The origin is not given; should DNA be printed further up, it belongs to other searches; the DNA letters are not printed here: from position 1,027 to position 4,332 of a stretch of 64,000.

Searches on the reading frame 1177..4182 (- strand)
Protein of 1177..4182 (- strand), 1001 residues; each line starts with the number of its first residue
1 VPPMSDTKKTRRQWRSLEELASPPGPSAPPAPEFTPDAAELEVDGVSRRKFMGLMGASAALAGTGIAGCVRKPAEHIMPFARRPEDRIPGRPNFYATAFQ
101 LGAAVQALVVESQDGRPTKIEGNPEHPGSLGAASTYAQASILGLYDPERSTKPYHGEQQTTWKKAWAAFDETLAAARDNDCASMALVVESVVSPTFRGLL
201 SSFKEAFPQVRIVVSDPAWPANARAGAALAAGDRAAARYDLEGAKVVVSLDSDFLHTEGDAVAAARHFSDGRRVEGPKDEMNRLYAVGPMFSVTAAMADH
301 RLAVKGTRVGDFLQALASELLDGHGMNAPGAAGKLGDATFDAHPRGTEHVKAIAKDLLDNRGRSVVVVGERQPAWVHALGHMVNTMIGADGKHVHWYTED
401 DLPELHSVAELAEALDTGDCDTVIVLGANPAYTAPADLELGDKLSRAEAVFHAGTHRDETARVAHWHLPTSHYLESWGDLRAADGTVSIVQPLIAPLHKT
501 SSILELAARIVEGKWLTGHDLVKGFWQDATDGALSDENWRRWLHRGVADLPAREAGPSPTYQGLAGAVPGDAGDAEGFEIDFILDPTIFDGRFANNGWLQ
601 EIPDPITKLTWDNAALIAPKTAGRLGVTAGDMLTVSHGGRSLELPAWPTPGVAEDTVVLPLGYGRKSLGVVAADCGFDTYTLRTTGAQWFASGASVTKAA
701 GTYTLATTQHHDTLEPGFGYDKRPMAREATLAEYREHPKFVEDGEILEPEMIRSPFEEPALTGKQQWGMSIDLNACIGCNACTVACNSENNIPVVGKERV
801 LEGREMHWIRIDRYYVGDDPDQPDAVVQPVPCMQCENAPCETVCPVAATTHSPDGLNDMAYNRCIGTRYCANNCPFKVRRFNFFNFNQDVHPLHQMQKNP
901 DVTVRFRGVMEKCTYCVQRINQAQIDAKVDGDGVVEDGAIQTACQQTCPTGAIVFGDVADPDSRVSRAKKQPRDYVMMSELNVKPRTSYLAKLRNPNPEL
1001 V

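Call 73: search_protein_families(library=ncbifam, proteins=[window:1177-4182:-], max_evalue=1e-8)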
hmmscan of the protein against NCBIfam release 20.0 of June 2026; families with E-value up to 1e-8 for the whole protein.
window:1177-4182:- (1001 aa): 15 families
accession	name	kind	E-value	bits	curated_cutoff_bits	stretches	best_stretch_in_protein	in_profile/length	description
NF041782.1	mnquin_red_QrcC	equivalog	8.3e-59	199.1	400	1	767-992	1-227/239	menaquinone reductase iron-sulfur cluster-binding subunit QrcC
NF045797.1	DsrO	equivalog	6.3e-39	133.8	200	1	758-990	35-234/235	sulfate reduction electron transfer complex DsrMKJOP subunit DsrO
NF041783.2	mnquin_red_QrcB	equivalog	3.5e-30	104.8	440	1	92-498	50-482/695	menaquinone reductase molybdopterin-binding-like subunit QrcB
NF011569.0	PRK14993.1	equivalog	7e-25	87.9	416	1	764-882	41-150/244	tetrathionate reductase subunit TtrB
NF041715.1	arsenate_red_ArrB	equivalog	2.3e-24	86.2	450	1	766-991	2-226/233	arsenate respiratory reductase iron-sulfur subunit ArrB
TIGR03149.1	cyt_nit_nrfC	equivalog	3.4e-23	82.2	377.6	1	763-883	35-146/225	cytochrome c nitrite reductase Fe-S protein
NF038355.1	FDH3_beta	equivalog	6.9e-18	65.3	240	1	771-959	7-165/180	formate dehydrogenase FDH3 subunit beta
NF008134.0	PRK10882.1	equivalog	5.2e-17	61.9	263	1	765-992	37-243/329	hydrogenase 2 operon protein HybA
TIGR02951.1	DMSO_dmsB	equivalog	3.5e-16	59.6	214.1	1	766-882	1-115/161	DMSO/selenate family reductase complex B subunit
TIGR01582.1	FDH-beta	equivalog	7.1e-14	51.6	334.7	1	768-883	23-145/283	formate dehydrogenase subunit beta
NF012032.0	PRK15488.1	equivalog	2.7e-13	48.8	694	0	596-673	650-726/759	thiosulfate reductase PhsA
NF045715.1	sulf_resp_HmcB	equivalog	3.4e-12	46.1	420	1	767-975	37-216/307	sulfate respiration complex iron-sulfur protein HmcB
TIGR03478.1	DMSO_red_II_bet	subfamily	1.1e-09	37.7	480.7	0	764-788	1-25/321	DMSO reductase family type II enzyme, iron-sulfur subunit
NF041714.1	arsenate_red_ArrA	equivalog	1.2e-09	36.9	1600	0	408-501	456-553/848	arsenate respiratory reductase molybdopterin-containing subunit ArrA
NF009451.0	PRK12809.1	equivalog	4.9e-09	35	1154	0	772-878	8-101/639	formate-dependent uric acid utilization protein YgfT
